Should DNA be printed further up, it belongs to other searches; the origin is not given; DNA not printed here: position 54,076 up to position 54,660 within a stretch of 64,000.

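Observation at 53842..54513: Family of four Nif11-type GG-leader peptides with zinc-ribbon-like Cys cores and no maturase in sight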

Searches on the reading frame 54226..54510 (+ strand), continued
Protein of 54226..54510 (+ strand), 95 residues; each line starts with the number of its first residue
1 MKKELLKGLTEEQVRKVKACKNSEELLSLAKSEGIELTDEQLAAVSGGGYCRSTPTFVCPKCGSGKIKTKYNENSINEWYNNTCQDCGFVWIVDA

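Call 31: predict_structure(alignment_id=A1)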
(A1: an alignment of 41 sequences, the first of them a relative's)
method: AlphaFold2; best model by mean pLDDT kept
length: 95 residues; sequences in the alignment: 41
mean_pLDDT: 70.6   pTM: 0.39
mean pLDDT of the five models: 70.6, 66.6, 65.9, 65.7, 64.8
residues with pLDDT >= 90: 27; 70-90: 15; 50-70: 43; < 50: 10
segments of 3 or more residues with pLDDT < 50: 46-51
pLDDT, mean of each block of 10 residues (from residue 1): 54 63 60 56 47 72 91 90 94 89
secondary structure, 60 per line:
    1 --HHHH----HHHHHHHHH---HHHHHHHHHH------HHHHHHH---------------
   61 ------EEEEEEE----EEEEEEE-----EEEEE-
elements in order: H3-6 H11-19 H23-32 H39-45 E67-73 E78-84 E90-94
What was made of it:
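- On Zinc ribbon (rubredoxin-like zinc beta-ribbon): The AlphaFold2 core has pLDDT about 90 (call 31).
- AlphaFold2 gives a three-stranded core with pLDDT about 90, a helical leader and a disordered GG junction (call 31). The GG junction is predicted to be disordered (call 31).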

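Call 34: fold_search(model_id=the predicted structure, library=pdb)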
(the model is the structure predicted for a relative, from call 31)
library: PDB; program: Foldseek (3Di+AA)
matches with E <= 10: 897; with E <= 0.001: 0
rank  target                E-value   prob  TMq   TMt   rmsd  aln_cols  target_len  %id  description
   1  6k0a_G                2.2e-02  0.89  0.34  0.28  11.7        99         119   14  cryo-EM structure of an archaeal Ribonuclease P (released 2019-06-19)
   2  2zae_D                5.7e-02  0.85  0.36  0.35  12.1       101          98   12  Crystal structure of protein Ph1601p in complex with protein Ph1771p of archaeal ribonuclease P from Pyrococcus horiko (released 2008-10-14)
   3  6k0b_G                5.7e-02  0.82  0.35  0.28  12.0       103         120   13  cryo-EM structure of archaeal Ribonuclease P with mature tRNA (released 2019-06-19)
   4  2zae_B                6.5e-02  0.57  0.29  0.28  11.4        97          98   14  Crystal structure of protein Ph1601p in complex with protein Ph1771p of archaeal ribonuclease P from Pyrococcus horiko (released 2008-10-14)
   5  4c2m_X                7.4e-02  1.00  0.38  0.31   1.7        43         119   19  Structure of RNA polymerase I at 2.8 A resolution (released 2013-10-23)
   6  4c2m_I                7.4e-02  1.00  0.38  0.30   1.7        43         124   19  Structure of RNA polymerase I at 2.8 A resolution (released 2013-10-23)
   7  7p37_A                1.1e-01  1.00  0.35  0.23   1.6        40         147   15  Streptomyces coelicolor ATP-loaded NrdR (released 2022-05-11)
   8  9gex_D                1.4e-01  1.00  0.36  0.24   1.8        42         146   14  Escherichia coli NrdR with unocuppied outer nucleotide-binding site (released 2026-02-18)
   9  9gex_A                1.5e-01  1.00  0.37  0.24   1.9        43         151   14  Escherichia coli NrdR with unocuppied outer nucleotide-binding site (released 2026-02-18)
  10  2k3r_MODEL_1_A        1.5e-01  0.69  0.30  0.31   9.3        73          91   12  Pfu Rpp21 structure and assignments (released 2008-12-02)
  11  7oba_I                1.6e-01  1.00  0.37  0.34   2.0        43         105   21  Cryo-EM structure of human RNA Polymerase I in complex with RRN3 (released 2021-12-08)
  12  2ki7_MODEL_1_B        1.7e-01  0.72  0.38  0.37  13.0        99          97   15  The solution structure of RPP29-RPP21 complex from Pyrococcus furiosus (released 2009-09-15)
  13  9gex_C                1.9e-01  0.97  0.32  0.22   2.9        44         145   18  Escherichia coli NrdR with unocuppied outer nucleotide-binding site (released 2026-02-18)
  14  8ebt_K                2.0e-01  0.14  0.20  0.12  17.1        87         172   21  XPA repositioning Core7 of TFIIH relative to XPC-DNA lesion (Cy5) (released 2023-04-19)
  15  9a6n_B                2.2e-01  0.99  0.35  0.23   2.5        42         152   12  Integrative model of SOJ-NRDR by crosslinking MS and deep learning (released 2024-09-18)
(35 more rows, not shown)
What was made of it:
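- On Zinc ribbon (rubredoxin-like zinc beta-ribbon): Foldseek gives rmsd 1.6-2.0 A to 4c2m_I, 7p37_A and 8b3d_M at probability 0.97-1.0, but the E-values (0.07-0.25) are weak because the domain is short (call 34).
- They are predicted with pLDDT about 90 to fold as a zinc ribbon (calls 31, 34).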

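Call 47: search_protein_families(library=pfam, alignment_id=A1, max_evalue=0.01)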
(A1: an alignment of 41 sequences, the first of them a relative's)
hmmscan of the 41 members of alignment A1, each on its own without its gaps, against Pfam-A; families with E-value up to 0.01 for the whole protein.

A. member 1, P0001 (95 aa): 1 family
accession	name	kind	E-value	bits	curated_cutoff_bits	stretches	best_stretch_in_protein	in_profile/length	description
PF07862.16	Nif11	-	0.0066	17.2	23.8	1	16-40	22-46/48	Nif11 domain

B. families by the number of members that match (of 41 scanned): 26 families (the first 25 are shown)
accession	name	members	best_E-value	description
PF07862.16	Nif11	35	2.7e-06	Nif11 domain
PF08271.17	Zn_Ribbon_TF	11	1.3e-05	TFIIB zinc-binding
PF12760.12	Zn_ribbon_IS1595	9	0.00054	Transposase zinc-ribbon domain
PF09723.15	Zn_ribbon_8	7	0.00048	Zinc ribbon domain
PF14354.12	Lar_restr_allev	6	0.00032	Restriction alleviation protein Lar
PF23451.1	Zn_ribbon_PaaD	4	0.00021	PaaD zinc beta ribbon domain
PF01096.23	Zn_ribbon_TFIIS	3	6e-06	Transcription factor S-II (TFIIS)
PF07282.18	Cas12f1-like_TNB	3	4.5e-05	Cas12f1-like, TNB domain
PF02701.20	Zn_ribbon_Dof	3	0.0036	Dof domain, zinc finger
PF06044.18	DpnI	2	0.0011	Dam-replacing family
PF23455.1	DUF7129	2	0.0016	Domain of unknown function (DUF7129)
PF08274.17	Zn_Ribbon_YjdM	2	0.0032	PhnA Zinc-Ribbon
PF24113.1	DUF7387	2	0.0042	Family of unknown function (DUF7387)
PF03811.18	Zn_ribbon_InsA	1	0.001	InsA N-terminal domain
PF23470.1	Zn_ribbon_PF0610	1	0.0016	PF0610 rubredoxin-like zinc beta-ribbon domain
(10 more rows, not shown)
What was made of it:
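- Nif11 is hit by 35 of 41 members, and every other Pfam hit is a zinc-ribbon family (call 47).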

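Call 48: search_solved_structures(query=L016:2262-3656:+, max_evalue=0.00001)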
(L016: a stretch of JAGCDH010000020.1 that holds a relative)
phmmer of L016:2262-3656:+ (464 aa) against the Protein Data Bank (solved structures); distinct sequences matched with E-value up to 0.00001: 9.
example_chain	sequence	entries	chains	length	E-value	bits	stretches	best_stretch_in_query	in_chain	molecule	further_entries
6efn_A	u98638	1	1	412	6.8e-10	41.6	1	64-288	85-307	Sporulation killing factor maturation protein SkfB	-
7vob_C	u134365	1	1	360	7.5e-08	34.8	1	94-258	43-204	Cytosylglucuronate decarboxylase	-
7voc_C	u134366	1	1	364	7.7e-08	34.8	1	94-258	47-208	Cytosylglucuronate decarboxylase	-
7tol_A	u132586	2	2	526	8e-07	31.4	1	90-227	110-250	glycerol dibiphytanyl glycerol tetraether - macrocyclic archaeol synthase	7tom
5v1q_A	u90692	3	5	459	8.2e-07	31.4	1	76-435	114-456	Radical SAM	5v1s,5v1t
4k37_A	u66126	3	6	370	2.4e-06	29.9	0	344-420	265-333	Anaerobic sulfatase-maturating enzyme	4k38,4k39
5wgg_A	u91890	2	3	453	2.6e-06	29.7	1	91-432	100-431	Radical SAM domain protein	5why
4k36_A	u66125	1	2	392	3e-06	29.6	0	344-421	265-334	Anaerobic sulfatase-maturating enzyme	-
9dfn_A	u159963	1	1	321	6.5e-06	28.4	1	90-245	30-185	Radical SAM core domain-containing protein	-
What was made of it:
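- Closest known: Radical SAM/SPASM-modified Cys-containing RiPPs. Same: The closest solved homologues are SkfB, SuiB and CteB (call 48).
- The closest solved relatives of the rSAM enzyme are the peptide maturases SkfB, SuiB and CteB (call 48).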

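Call 58: find_homologous_proteins(query=L016:2262-3656:+, max_evalue=1e-30)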
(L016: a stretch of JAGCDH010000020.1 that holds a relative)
Query L016:2262-3656:+ (464 aa): 1708 proteins with E <= 1e-30 among 4823 candidates; the best 120 are listed.
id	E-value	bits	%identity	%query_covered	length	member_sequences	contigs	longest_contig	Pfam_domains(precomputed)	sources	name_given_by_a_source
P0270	2.0e-298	1008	92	100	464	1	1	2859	PF13186.12,PF04055.28,PF13353.12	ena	-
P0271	1.3e-296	1002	89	100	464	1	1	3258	PF13186.12,PF04055.28,PF13353.12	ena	-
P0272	2.1e-293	991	90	100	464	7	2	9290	PF13186.12,PF04055.28,PF13353.12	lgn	-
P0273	5.3e-290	980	88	100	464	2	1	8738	PF13186.12,PF04055.28,PF13353.12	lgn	-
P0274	2.7e-288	974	89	100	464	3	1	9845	PF13186.12,PF04055.28,PF13353.12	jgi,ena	-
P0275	5.2e-287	970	89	100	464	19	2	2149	PF13186.12,PF04055.28,PF13353.12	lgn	-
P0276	2.2e-286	968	88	100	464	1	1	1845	PF13186.12,PF04055.28,PF13353.12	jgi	-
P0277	3.7e-284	961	87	100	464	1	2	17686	PF13186.12,PF04055.28,PF13353.12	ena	-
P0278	4.6e-284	960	87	100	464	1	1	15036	PF13186.12,PF04055.28,PF13353.12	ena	-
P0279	1.5e-283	959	87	100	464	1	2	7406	PF13186.12,PF04055.28,PF13353.12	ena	-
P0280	7.1e-282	953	87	100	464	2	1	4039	PF13186.12,PF04055.28,PF13353.12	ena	-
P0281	8.3e-282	953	87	100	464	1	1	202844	PF13186.12,PF04055.28,PF13353.12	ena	-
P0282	1.1e-281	953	87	100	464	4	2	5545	PF13186.12,PF04055.28,PF13353.12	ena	-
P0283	2.1e-281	952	87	100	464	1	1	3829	PF13186.12,PF04055.28,PF13353.12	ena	-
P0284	2.9e-281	951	85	100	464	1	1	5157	PF13186.12,PF04055.28,PF13353.12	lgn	-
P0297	4.6e-275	931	83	100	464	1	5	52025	PF13186.12,PF04055.28,PF13353.12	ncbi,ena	-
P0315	6.9e-270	914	81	100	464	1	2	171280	PF13186.12,PF04055.28,PF13353.12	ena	-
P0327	1.7e-268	909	82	100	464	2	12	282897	PF13186.12,PF04055.28,PF13353.12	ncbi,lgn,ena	-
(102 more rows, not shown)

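Call 59: find_encoding_contigs(protein=P0327, flank=10000, max_places=2)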
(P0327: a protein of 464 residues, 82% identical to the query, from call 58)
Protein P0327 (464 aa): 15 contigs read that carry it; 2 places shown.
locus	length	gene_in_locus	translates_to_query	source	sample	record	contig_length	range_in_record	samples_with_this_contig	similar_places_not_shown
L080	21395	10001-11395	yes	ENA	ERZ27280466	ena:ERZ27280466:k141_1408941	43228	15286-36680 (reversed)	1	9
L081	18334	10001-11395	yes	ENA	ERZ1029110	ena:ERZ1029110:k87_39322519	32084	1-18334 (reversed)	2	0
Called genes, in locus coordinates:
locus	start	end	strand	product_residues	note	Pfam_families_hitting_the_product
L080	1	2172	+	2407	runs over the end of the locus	PF00668:Condensation, PF00501:AMP-binding, PF00550:PP-binding, PF00668:Condensation, PF00501:AMP-binding, PF01073:3Beta_HSD, PF01370:Epimerase, PF04321:RmlD_sub_bind, +5 more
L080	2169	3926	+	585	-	PF01554:MatE, PF13581:HATPase_c_2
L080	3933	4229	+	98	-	PF01740:STAS, PF13466:STAS_2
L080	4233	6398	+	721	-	PF07228:SpoIIE, PF13581:HATPase_c_2 (weak)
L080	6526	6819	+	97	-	PF01740:STAS, PF13466:STAS_2 (weak)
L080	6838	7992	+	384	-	PF01740:STAS, PF13466:STAS_2 (faint), PF01636:APH, PF02958:EcKL (weak)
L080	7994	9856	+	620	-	PF07228:SpoIIE, PF13581:HATPase_c_2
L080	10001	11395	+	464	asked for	PF04055:Radical_SAM, PF13353:Fer4_12 (weak), PF13186:SPASM (weak)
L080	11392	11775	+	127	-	-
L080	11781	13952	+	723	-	PF03412:Peptidase_C39, PF13529:Peptidase_C39_2 (weak), PF00664:ABC_membrane, PF02463:SMC_N (weak), PF00005:ABC_tran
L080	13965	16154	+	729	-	PF00664:ABC_membrane, PF00005:ABC_tran, PF02463:SMC_N (faint)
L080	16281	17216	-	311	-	-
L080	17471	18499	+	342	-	-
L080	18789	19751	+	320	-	PF00849:PseudoU_synth_2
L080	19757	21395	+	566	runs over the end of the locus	PF02878:PGM_PMM_I, PF02879:PGM_PMM_II, PF02880:PGM_PMM_III, PF00408:PGM_PMM_IV (faint)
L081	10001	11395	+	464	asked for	PF04055:Radical_SAM, PF13353:Fer4_12 (weak), PF13186:SPASM (weak)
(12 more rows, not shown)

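Call 60: find_encoding_contigs(protein=P0281, flank=10000, max_places=1)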
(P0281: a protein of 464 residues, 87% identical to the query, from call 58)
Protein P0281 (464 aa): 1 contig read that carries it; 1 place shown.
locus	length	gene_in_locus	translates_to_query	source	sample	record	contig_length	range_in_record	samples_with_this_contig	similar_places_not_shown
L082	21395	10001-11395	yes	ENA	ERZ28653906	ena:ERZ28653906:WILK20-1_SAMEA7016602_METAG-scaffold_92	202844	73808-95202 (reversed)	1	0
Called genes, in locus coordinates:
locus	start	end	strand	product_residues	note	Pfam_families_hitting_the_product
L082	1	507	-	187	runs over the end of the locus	PF04542:Sigma70_r2, PF08281:Sigma70_r4_2, PF04545:Sigma70_r4 (weak)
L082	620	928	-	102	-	PF08863:YolD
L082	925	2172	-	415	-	PF00817:IMS, PF11798:IMS_HHH (faint), PF11799:IMS_C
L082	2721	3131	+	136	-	PF13310:Virulence_RhuM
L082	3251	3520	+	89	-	-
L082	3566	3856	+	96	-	-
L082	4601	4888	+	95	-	PF07862:Nif11 (weak)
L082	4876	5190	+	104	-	PF08271:Zn_Ribbon_TF (weak), PF08274:Zn_Ribbon_YjdM (weak)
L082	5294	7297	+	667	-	PF01764:Lipase_3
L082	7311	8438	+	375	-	-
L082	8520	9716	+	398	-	-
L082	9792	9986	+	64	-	-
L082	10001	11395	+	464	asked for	PF04055:Radical_SAM, PF13353:Fer4_12 (weak), PF13186:SPASM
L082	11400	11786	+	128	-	-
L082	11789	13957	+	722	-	PF03412:Peptidase_C39, PF12385:Peptidase_C70 (faint), PF13529:Peptidase_C39_2 (weak), PF00664:ABC_membrane, PF00005:ABC_tran, PF02463:SMC_N (faint)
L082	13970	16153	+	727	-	PF02463:SMC_N (faint), PF00664:ABC_membrane, PF00005:ABC_tran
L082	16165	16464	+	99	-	PF01740:STAS, PF13466:STAS_2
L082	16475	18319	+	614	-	PF07228:SpoIIE, PF13581:HATPase_c_2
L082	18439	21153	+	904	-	PF05547:Peptidase_M6 (weak)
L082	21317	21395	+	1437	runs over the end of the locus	-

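Call 61: find_encoding_contigs(protein=P0315, flank=10000, max_places=1)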
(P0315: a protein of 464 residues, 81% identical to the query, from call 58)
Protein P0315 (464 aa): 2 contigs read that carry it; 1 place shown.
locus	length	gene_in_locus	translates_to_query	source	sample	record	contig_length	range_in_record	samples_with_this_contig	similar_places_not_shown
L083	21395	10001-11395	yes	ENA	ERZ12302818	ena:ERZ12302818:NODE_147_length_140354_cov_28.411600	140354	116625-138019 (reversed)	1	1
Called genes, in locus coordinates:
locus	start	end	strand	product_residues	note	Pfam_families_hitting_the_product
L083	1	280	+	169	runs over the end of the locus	PF12773:DZR (weak), PF13240:Zn_Ribbon_1, PF13248:Zn_ribbon_3 (weak), PF24460:DUF7575 (weak)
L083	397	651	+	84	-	PF02604:PhdYeFM_antitox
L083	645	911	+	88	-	PF06769:YoeB_toxin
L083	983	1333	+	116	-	-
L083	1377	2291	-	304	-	-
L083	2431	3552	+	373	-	PF02608:Bmp, PF13407:Peripla_BP_4 (faint)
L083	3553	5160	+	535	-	PF00005:ABC_tran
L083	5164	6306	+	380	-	PF02653:BPD_transp_2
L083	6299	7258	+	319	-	PF02653:BPD_transp_2, PF01032:FecCD (weak)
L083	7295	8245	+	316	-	-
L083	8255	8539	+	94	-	-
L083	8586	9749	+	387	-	-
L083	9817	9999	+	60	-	-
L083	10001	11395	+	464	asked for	PF04055:Radical_SAM, PF13353:Fer4_12 (weak), PF13186:SPASM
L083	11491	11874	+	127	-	-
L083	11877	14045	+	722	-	PF03412:Peptidase_C39, PF12385:Peptidase_C70 (weak), PF13529:Peptidase_C39_2 (faint), PF00664:ABC_membrane, PF00005:ABC_tran, PF02463:SMC_N (faint)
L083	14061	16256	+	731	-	PF02463:SMC_N (weak), PF00664:ABC_membrane, PF00005:ABC_tran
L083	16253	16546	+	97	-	PF01740:STAS, PF13466:STAS_2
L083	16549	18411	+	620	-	PF02518:HATPase_c (faint), PF07228:SpoIIE, PF13581:HATPase_c_2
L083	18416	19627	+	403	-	PF01757:Acyl_transf_3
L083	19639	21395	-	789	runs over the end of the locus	PF02687:FtsX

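Call 68: list_cluster_members(proteins=[P0001, P0043, P0080, P0082, P0084, P0085, P0100, P0106, P0115, P0297])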
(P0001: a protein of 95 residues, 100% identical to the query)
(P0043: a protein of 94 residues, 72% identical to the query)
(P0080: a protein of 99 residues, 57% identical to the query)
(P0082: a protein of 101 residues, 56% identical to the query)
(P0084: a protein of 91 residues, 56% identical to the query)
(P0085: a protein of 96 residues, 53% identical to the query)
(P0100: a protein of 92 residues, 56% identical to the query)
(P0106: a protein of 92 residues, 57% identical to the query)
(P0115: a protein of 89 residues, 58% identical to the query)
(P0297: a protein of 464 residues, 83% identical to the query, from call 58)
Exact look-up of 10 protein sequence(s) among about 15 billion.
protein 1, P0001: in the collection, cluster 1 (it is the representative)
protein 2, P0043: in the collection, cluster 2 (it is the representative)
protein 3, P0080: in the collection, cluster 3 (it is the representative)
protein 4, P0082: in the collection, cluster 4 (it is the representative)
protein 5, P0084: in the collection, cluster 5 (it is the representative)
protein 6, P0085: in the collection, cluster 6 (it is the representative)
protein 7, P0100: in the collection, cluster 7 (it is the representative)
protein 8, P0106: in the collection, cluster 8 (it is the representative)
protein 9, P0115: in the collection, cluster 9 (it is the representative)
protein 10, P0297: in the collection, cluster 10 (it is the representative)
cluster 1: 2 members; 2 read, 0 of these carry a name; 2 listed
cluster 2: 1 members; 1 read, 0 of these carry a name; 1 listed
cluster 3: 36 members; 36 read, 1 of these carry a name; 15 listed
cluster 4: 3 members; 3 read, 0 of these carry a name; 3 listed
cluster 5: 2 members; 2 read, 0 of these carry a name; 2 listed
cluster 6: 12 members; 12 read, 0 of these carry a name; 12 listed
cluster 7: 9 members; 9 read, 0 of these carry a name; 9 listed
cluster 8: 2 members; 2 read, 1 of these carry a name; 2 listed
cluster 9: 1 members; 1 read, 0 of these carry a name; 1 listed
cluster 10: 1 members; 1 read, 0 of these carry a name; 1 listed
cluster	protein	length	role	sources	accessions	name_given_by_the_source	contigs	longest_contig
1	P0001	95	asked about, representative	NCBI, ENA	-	-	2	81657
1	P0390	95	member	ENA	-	-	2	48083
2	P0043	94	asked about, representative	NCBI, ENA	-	-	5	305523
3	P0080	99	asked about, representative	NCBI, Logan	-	-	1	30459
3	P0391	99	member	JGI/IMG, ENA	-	Pyruvate/2-oxoacid:ferredoxin oxidoreductase delta subunit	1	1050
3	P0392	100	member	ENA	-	-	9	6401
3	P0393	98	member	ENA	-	-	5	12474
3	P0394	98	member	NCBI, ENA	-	-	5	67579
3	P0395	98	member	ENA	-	-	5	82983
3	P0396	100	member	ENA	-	-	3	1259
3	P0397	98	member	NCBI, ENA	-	-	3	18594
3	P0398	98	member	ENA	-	-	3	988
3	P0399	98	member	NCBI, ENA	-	-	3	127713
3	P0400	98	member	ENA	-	-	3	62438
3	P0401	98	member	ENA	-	-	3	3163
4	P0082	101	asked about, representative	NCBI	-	-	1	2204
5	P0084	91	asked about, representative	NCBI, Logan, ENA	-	-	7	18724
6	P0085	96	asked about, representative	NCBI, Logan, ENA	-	-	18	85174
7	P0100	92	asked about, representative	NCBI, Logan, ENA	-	-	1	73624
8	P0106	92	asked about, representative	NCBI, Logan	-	-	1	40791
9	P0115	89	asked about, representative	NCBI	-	-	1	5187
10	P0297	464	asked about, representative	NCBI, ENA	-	-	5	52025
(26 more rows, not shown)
